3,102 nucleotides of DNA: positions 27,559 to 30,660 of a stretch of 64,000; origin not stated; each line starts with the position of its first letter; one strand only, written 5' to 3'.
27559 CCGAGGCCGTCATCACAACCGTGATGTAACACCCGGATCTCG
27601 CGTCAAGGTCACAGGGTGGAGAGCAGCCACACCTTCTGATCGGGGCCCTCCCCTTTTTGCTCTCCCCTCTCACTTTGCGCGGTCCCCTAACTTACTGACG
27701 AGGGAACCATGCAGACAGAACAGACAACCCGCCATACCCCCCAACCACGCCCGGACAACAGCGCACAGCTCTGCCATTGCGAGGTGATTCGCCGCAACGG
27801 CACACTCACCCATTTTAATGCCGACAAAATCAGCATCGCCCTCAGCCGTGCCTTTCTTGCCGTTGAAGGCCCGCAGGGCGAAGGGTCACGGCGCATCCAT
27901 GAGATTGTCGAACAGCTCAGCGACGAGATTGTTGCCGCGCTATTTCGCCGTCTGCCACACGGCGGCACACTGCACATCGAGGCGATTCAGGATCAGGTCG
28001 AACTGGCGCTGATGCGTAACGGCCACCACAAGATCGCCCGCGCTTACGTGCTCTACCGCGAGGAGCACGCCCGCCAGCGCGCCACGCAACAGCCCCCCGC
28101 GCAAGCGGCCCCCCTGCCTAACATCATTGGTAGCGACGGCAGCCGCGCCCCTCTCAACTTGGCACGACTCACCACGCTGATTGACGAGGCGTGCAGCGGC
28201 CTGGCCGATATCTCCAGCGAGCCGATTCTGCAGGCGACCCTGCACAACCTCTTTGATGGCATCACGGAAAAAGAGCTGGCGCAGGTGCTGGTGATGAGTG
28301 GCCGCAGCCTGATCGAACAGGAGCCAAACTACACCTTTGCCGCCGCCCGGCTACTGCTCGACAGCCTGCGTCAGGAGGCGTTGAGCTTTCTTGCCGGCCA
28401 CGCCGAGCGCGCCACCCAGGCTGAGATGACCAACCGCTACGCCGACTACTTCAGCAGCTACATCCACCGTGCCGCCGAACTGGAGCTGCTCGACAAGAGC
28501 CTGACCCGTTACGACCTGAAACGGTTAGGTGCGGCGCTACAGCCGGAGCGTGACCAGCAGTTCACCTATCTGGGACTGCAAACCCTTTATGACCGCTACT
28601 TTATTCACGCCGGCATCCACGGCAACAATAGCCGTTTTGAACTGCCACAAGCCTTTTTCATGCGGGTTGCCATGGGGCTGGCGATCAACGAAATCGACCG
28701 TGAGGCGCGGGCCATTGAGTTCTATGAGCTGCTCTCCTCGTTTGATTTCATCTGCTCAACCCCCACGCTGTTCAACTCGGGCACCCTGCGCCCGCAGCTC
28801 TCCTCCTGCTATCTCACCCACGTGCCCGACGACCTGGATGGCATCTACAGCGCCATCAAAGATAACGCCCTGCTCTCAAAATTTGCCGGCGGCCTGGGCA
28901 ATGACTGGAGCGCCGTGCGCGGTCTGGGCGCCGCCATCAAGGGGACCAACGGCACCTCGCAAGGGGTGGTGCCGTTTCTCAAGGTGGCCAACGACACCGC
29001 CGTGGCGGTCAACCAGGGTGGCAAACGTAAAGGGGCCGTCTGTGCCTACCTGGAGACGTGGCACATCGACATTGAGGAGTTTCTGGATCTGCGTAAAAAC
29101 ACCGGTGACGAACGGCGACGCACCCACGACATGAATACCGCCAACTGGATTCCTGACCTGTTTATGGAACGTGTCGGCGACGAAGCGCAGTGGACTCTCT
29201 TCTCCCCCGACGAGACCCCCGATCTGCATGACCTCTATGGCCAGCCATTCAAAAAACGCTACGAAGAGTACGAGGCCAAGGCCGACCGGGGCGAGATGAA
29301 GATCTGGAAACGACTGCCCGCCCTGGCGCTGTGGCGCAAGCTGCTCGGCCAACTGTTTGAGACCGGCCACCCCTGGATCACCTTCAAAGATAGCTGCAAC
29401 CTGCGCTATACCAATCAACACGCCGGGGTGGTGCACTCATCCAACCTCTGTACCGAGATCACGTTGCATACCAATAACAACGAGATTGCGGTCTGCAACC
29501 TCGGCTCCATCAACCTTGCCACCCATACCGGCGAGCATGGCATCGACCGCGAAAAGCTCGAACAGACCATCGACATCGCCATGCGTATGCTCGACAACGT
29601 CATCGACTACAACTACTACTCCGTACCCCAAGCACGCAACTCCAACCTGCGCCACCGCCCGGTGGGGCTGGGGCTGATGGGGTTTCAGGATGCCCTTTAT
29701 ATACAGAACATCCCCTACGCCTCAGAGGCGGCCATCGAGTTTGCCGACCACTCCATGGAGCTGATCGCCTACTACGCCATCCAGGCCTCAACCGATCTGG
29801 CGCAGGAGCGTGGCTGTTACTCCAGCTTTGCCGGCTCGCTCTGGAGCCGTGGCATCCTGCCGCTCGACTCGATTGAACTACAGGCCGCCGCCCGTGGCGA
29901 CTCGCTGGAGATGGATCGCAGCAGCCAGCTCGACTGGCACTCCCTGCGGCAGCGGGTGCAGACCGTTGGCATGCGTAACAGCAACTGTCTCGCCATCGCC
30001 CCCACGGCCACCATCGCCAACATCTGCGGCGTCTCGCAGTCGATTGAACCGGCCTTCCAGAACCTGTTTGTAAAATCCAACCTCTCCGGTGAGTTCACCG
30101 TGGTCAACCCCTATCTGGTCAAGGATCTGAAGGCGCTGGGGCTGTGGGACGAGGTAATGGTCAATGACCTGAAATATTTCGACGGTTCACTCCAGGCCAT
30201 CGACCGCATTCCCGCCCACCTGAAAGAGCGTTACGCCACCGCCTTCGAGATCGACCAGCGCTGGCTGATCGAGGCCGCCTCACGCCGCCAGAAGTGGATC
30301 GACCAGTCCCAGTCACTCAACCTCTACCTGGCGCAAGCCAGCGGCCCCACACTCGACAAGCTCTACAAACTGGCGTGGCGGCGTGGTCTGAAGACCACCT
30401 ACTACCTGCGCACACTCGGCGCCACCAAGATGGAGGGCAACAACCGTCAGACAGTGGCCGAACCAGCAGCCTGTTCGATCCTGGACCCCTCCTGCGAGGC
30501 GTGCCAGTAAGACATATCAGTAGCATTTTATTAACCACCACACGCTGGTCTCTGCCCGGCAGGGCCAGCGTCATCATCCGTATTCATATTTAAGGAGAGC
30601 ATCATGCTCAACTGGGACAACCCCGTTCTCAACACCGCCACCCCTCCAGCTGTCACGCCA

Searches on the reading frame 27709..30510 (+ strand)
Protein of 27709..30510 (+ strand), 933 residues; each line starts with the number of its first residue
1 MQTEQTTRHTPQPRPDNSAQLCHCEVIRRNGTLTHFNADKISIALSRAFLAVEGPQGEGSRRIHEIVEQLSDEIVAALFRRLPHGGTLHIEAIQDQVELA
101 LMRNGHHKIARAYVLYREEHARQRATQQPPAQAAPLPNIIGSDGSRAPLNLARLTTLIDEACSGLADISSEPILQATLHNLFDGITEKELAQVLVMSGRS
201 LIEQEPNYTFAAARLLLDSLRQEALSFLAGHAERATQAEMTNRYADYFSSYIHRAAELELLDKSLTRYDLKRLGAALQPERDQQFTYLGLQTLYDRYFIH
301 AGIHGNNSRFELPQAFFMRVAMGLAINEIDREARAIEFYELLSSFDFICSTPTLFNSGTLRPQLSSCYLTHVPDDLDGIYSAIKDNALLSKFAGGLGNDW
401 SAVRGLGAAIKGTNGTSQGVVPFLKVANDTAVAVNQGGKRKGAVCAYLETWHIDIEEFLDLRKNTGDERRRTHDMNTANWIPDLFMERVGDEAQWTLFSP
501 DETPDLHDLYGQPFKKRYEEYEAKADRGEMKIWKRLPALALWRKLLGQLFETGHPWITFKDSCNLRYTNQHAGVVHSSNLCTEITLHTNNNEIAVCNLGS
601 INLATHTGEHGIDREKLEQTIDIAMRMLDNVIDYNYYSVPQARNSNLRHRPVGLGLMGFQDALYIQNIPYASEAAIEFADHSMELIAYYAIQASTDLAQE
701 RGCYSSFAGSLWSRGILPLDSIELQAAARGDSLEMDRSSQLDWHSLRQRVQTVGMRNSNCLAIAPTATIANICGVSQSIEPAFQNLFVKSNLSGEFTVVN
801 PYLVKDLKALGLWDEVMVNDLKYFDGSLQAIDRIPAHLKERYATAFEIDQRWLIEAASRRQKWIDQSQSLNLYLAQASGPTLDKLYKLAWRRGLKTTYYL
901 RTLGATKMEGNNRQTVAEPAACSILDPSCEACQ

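Call 4: search_protein_families(library=ncbifam, proteins=[window:27709-30510:+])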
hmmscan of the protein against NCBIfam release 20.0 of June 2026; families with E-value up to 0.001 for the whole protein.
window:27709-30510:+ (933 aa): 24 families
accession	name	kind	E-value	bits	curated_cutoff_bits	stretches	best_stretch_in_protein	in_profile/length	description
NF005544.0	PRK07207.1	equivalog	0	1632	965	1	6-911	16-919/965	ribonucleoside-diphosphate reductase subunit alpha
NF009029.0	PRK12365.1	equivalog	0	1133.2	1350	1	24-909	118-1000/1046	ribonucleoside-diphosphate reductase subunit alpha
NF005101.0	PRK06539.1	equivalog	5.9e-219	729.1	988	1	141-904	7-762/822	ribonucleoside-diphosphate reductase subunit alpha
TIGR02506.1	NrdE_NrdA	equivalog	1.5e-213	710.7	341.05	1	287-902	1-615/616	ribonucleoside-diphosphate reductase subunit alpha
NF006279.0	PRK08447.1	equivalog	9.3e-206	685.7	1082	3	139-592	4-437/789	ribonucleoside-diphosphate reductase subunit alpha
NF006665.0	PRK09209.1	equivalog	9.7e-151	503.6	1057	2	145-804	18-679/761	ribonucleoside-diphosphate reductase subunit alpha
NF009028.0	PRK12364.1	equivalog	9.8e-150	500.2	1377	2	25-805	2-762/842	ribonucleoside-diphosphate reductase subunit alpha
NF005483.0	PRK07088.1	equivalog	3.7e-140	468.5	1214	3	182-591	48-468/764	ribonucleoside-diphosphate reductase subunit alpha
NF006577.0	PRK09102.1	equivalog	3.8e-119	398.7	620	3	277-503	17-229/604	ribonucleoside-diphosphate reductase subunit alpha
TIGR02504.1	NrdJ_Z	equivalog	4.7e-113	378.8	399.95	1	309-896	18-592/606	adenosylcobalamin-dependent ribonucleoside-diphosphate reductase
NF006417.0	PRK08665.1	equivalog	2e-101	340.5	961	1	290-896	17-559/759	vitamin B12-dependent ribonucleotide reductase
NF005010.0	PRK06406.1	subfamily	7.3e-96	322.1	1125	4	526-714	381-565/771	vitamin B12-dependent ribonucleotide reductase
NF006578.0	PRK09103.1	equivalog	5.1e-90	302.5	813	1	141-805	9-661/761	class 1a ribonucleoside-diphosphate reductase subunit alpha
TIGR04170.1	RNR_1b_NrdE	exception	3.3e-81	273.6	750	2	265-786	63-593/698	class 1b ribonucleoside-diphosphate reductase subunit alpha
TIGR02510.1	NrdE-prime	equivalog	1.8e-68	231.4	602.25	3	748-907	384-546/560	ribonucleoside-diphosphate reductase subunit alpha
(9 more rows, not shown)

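Call 5: search_protein_families(library=pfam, proteins=[window:27709-30510:+])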
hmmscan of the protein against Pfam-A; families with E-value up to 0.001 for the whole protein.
window:27709-30510:+ (933 aa): 3 families
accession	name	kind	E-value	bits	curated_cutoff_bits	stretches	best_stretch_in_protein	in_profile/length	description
PF02867.20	Ribonuc_red_lgC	-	1.2e-191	638.3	23.9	1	365-900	1-523/523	Ribonucleotide reductase, barrel domain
PF03477.21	ATP-cone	-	8.7e-26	90.7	25.8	2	26-121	3-87/88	ATP cone domain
PF00317.26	Ribonuc_red_lgN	-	1e-23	83.6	28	1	284-360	2-75/77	Ribonucleotide reductase, all-alpha domain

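Call 10: find_encoding_contigs(protein=window:27709-30510:+, flank=3000, max_places=6)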
Protein window:27709-30510:+ (933 aa): 1 contig read that carries it; 1 place shown.
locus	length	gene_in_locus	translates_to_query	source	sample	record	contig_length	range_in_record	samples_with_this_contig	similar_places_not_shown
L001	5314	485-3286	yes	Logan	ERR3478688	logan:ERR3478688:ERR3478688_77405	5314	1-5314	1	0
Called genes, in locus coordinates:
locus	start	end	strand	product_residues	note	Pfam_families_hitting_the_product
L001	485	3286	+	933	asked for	PF03477:ATP-cone, PF00317:Ribonuc_red_lgN, PF02867:Ribonuc_red_lgC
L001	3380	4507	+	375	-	PF00268:Ribonuc_red_sm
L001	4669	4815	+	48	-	PF00106:adh_short (weak)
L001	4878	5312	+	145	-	?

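Call 11: find_related_loci(query=window:27709-30510:+, collection=genome_contigs, flank=5000)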
Query window:27709-30510:+ (933 aa) in genome_contigs; peptide patterns used: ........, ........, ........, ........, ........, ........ (x = any residue, [..] = any of these).
600 stretches matched a pattern (row limit reached: there are more); 600 encode a relative of the query (tblastn E <= 1e-3); the best 80 are kept; 80 distinct loci.
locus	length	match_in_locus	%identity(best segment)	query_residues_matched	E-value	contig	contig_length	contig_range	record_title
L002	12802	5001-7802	97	1-933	0e+0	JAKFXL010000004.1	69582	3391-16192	MAG: Gammaproteobacteria bacterium isolate ND3_Bin_17 ND3_0000052, whole genome shotgun sequence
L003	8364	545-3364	72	4-933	0e+0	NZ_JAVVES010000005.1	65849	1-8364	MAG: Sulfuriflexus sp. isolate TamC13-27 NODE_5_length_65849_cov_6.176686, whole genome shotgun sequence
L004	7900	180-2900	71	25-933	0e+0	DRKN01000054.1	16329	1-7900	MAG TPA_asm: Gammaproteobacteria bacterium isolate HyVt-441 HyVt-441_k145_1388753, whole genome shotgun sequence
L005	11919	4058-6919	68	4-933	0e+0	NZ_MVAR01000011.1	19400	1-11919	Thioalkalivibrio versutus strain AL 2 Ga0073318_111, whole genome shotgun sequence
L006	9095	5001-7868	69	1-933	0e+0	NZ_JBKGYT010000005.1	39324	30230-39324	MAG: Guyparkeria sp. isolate C4M09_10 NODE_142_length_39324_cov_24.831215, whole genome shotgun sequence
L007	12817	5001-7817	68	7-933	0e+0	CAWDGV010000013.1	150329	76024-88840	MAG: uncultured Gammaproteobacteria bacterium isolate MFD03804.bin.1.36 genome assembly, contig: contig_77581, whole gen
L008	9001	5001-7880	68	9-933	0e+0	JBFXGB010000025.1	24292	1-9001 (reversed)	MAG: Halothiobacillaceae bacterium isolate CA_2019_TPIn_153 NODE_6621_length_24292_cov_5.202359_TPIn, whole genome shotg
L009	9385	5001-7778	69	16-933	0e+0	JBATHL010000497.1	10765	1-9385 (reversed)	MAG: Gammaproteobacteria bacterium isolate MFD10361_ilm_asm_bin2 k127_38294, whole genome shotgun sequence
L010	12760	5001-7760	69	23-933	0e+0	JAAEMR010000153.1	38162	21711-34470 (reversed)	MAG: Gammaproteobacteria bacterium isolate Bse_11 BseG_CONTIG1979466, whole genome shotgun sequence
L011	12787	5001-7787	67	24-933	0e+0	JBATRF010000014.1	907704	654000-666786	MAG: Thiolinea sp. isolate MFD10500_ilm_asm_bin8 k127_184925, whole genome shotgun sequence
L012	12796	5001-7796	70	25-933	0e+0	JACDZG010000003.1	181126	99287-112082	MAG: Chromatiaceae bacterium isolate ppb02 NODE_3_length_181126_cov_241.794661, whole genome shotgun sequence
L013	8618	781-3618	66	4-933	0e+0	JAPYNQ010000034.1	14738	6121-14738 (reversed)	MAG: Gammaproteobacteria bacterium isolate r_call15 Seq34, whole genome shotgun sequence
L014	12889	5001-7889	64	10-933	0e+0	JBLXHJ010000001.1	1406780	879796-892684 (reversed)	MAG: Methylophaga sp. isolate ET06-07 T06maxbin_out.041RE.5K@1, whole genome shotgun sequence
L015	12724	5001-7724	69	26-933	0e+0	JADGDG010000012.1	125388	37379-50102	MAG: Gammaproteobacteria bacterium isolate BB4 NODE_124_length_125388_cov_27.244834, whole genome shotgun sequence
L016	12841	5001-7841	65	18-933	0e+0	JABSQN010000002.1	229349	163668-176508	MAG: Piscirickettsiaceae bacterium isolate DT_61 DT-Methylophagaceae-2_scaffold_2, whole genome shotgun sequence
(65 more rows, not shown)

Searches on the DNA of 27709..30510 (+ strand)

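Call 12: search_rna_families(sources=[L002, L003, L004, L005, L006, L007, L008, L009, L010, L011, L012, L013, L017, L028], threshold=gathering)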
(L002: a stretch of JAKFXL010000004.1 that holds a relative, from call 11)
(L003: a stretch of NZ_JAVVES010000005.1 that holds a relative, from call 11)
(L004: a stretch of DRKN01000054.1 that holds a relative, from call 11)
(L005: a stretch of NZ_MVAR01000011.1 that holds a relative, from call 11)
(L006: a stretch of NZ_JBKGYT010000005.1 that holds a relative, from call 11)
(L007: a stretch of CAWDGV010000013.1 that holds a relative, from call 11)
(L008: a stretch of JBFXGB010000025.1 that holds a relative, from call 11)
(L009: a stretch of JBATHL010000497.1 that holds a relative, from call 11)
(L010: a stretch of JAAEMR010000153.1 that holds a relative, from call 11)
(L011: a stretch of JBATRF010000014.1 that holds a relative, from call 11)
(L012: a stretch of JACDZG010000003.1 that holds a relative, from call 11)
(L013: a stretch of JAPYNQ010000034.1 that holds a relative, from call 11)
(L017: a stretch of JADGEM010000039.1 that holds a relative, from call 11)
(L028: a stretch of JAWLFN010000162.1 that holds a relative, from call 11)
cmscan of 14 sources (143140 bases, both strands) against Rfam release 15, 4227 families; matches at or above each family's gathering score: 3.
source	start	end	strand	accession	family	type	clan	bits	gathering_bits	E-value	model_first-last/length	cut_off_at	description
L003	206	422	+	RF00174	Cobalamin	Cis-reg; riboswitch;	CL00101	88.9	31.5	2.8e-20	1-189/189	no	Cobalamin riboswitch aptamer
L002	4649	4869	+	RF00174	Cobalamin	Cis-reg; riboswitch;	CL00101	75.2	31.5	2.4e-16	1-189/189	no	Cobalamin riboswitch aptamer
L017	318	470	+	RF01482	AdoCbl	Cis-reg; riboswitch;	CL00101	51.5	50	3.5e-06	1-149/149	no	AdoCbl (Cobalamin/B12) riboswitch aptamer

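Call 22: search_rna_families(sources=[L015, L018, L019, L020, L022, L025, L026, L027, L029, L030, L040, L043], threshold=gathering)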
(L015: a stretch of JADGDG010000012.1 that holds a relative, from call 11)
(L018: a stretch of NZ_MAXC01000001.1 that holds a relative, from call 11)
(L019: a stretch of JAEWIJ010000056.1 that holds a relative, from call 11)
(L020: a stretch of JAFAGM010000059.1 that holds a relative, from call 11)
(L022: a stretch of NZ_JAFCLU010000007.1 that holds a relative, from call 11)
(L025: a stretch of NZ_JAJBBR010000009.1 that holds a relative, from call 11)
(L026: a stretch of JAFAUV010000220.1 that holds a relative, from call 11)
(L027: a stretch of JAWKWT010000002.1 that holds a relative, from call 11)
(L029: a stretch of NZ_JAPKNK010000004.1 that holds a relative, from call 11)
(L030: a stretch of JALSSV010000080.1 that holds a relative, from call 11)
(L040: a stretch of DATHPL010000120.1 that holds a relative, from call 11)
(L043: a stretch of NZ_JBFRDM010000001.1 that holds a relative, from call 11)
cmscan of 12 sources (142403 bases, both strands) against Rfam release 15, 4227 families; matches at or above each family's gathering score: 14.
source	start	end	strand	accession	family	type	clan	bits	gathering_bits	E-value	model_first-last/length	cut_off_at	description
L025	4589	4793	+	RF00174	Cobalamin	Cis-reg; riboswitch;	CL00101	140.4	31.5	4.9e-35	1-189/189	no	Cobalamin riboswitch aptamer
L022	4609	4827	+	RF00174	Cobalamin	Cis-reg; riboswitch;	CL00101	130.9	31.5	2.6e-32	1-189/189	no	Cobalamin riboswitch aptamer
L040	2289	2510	+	RF00174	Cobalamin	Cis-reg; riboswitch;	CL00101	128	31.5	1.8e-31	1-189/189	no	Cobalamin riboswitch aptamer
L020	4562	4782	+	RF00174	Cobalamin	Cis-reg; riboswitch;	CL00101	127.7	31.5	2.2e-31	1-189/189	no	Cobalamin riboswitch aptamer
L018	4623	4842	+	RF00174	Cobalamin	Cis-reg; riboswitch;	CL00101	127.1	31.5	3.2e-31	1-189/189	no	Cobalamin riboswitch aptamer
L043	4596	4796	+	RF00174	Cobalamin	Cis-reg; riboswitch;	CL00101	127.1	31.5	3.3e-31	1-189/189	no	Cobalamin riboswitch aptamer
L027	4582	4796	+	RF00174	Cobalamin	Cis-reg; riboswitch;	CL00101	126.7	31.5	4.2e-31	1-189/189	no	Cobalamin riboswitch aptamer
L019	4624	4835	+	RF00174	Cobalamin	Cis-reg; riboswitch;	CL00101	125.2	31.5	1.1e-30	1-189/189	no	Cobalamin riboswitch aptamer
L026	4574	4794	+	RF00174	Cobalamin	Cis-reg; riboswitch;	CL00101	119.7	31.5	4.2e-29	1-189/189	no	Cobalamin riboswitch aptamer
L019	10068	10264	+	RF00174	Cobalamin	Cis-reg; riboswitch;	CL00101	119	31.5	6.5e-29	1-189/189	no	Cobalamin riboswitch aptamer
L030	4571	4774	+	RF00174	Cobalamin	Cis-reg; riboswitch;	CL00101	105.4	31.5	5.1e-25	1-189/189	no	Cobalamin riboswitch aptamer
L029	4626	4838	+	RF00174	Cobalamin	Cis-reg; riboswitch;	CL00101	99.4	31.5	2.7e-23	1-189/189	no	Cobalamin riboswitch aptamer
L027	2888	3115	+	RF00174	Cobalamin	Cis-reg; riboswitch;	CL00101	89.5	31.5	1.9e-20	1-189/189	no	Cobalamin riboswitch aptamer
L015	4628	4761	+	RF00174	Cobalamin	Cis-reg; riboswitch;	CL00101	34.6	31.5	9.7e-05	1-189/189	no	Cobalamin riboswitch aptamer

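Call 46: search_rna_families(sources=[L047, L051, L061, L075, L056], threshold=evalue, max_evalue=10)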
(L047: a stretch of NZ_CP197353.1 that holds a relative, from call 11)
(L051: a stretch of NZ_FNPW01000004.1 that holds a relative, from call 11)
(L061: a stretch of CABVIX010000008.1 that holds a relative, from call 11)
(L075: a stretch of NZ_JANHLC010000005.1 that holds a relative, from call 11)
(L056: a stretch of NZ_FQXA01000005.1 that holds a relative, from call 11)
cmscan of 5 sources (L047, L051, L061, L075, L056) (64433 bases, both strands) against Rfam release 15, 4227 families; matches with E-value up to 10: 8.
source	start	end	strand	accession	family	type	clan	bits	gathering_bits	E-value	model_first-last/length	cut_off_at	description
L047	537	603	-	RF04234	mir-1421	Gene; miRNA;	-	29.7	45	0.093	1-74/74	no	mir-1421 microRNA precursor family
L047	536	605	+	RF03468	mir-2830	Gene; miRNA;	-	27.1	70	0.35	1-76/76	no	mir-2830 microRNA precursor family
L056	9644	9713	+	RF00512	Leu_leader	Cis-reg; leader;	-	26.9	50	0.22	1-148/148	no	Leucine operon leader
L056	9676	9772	-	RF01772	rnk_pseudo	Cis-reg; leader;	-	24.1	55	9.2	1-108/108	no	Pseudomonas rnk leader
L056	4009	4069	-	RF01138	sR23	Gene; snRNA; snoRNA; CD-box;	-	23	45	0.16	1-54/54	no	Small nucleolar RNA sR23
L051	8082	8185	-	RF00506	Thr_leader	Cis-reg; leader;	-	22.6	55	7.5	1-118/118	no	Threonine operon leader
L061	4348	4434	-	RF04005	mir-4599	Gene; miRNA;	-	19.4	100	10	1-82/82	no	mir-4599 microRNA precursor family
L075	3736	3847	-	RF02886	npcTB_6715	Gene; sRNA;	-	17.9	72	2.8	1-212/212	no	Mycobacterium sRNA 6715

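Call 47: search_rna_families(sources=[L048, L055, L062, L013, L039, L059, L076, L052, L033, L037, L064, L023], threshold=gathering)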
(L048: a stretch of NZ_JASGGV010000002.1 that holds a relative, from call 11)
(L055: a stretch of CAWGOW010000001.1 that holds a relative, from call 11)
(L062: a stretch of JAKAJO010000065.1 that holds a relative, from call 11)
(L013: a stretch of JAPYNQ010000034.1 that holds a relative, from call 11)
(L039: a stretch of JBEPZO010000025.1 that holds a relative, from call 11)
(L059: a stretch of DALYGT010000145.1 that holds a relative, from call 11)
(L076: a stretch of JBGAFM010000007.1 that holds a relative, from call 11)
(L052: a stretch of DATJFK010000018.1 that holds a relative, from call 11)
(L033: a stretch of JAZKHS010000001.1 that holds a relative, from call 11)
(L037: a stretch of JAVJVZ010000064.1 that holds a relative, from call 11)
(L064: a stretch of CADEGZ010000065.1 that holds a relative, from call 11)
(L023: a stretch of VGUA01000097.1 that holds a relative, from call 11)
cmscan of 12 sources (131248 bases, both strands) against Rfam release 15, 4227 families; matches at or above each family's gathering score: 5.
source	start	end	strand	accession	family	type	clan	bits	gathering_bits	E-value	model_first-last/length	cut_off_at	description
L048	4601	4793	+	RF00174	Cobalamin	Cis-reg; riboswitch;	CL00101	137.9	31.5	2.4e-34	1-189/189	no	Cobalamin riboswitch aptamer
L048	4300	4499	-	RF00174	Cobalamin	Cis-reg; riboswitch;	CL00101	131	31.5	2.4e-32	1-189/189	no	Cobalamin riboswitch aptamer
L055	4649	4868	+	RF00174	Cobalamin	Cis-reg; riboswitch;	CL00101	122.1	31.5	8.3e-30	1-189/189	no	Cobalamin riboswitch aptamer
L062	4623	4810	+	RF00174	Cobalamin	Cis-reg; riboswitch;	CL00101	119.5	31.5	4.4e-29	1-189/189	no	Cobalamin riboswitch aptamer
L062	4250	4452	-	RF00174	Cobalamin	Cis-reg; riboswitch;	CL00101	100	31.5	1.7e-23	1-189/189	no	Cobalamin riboswitch aptamer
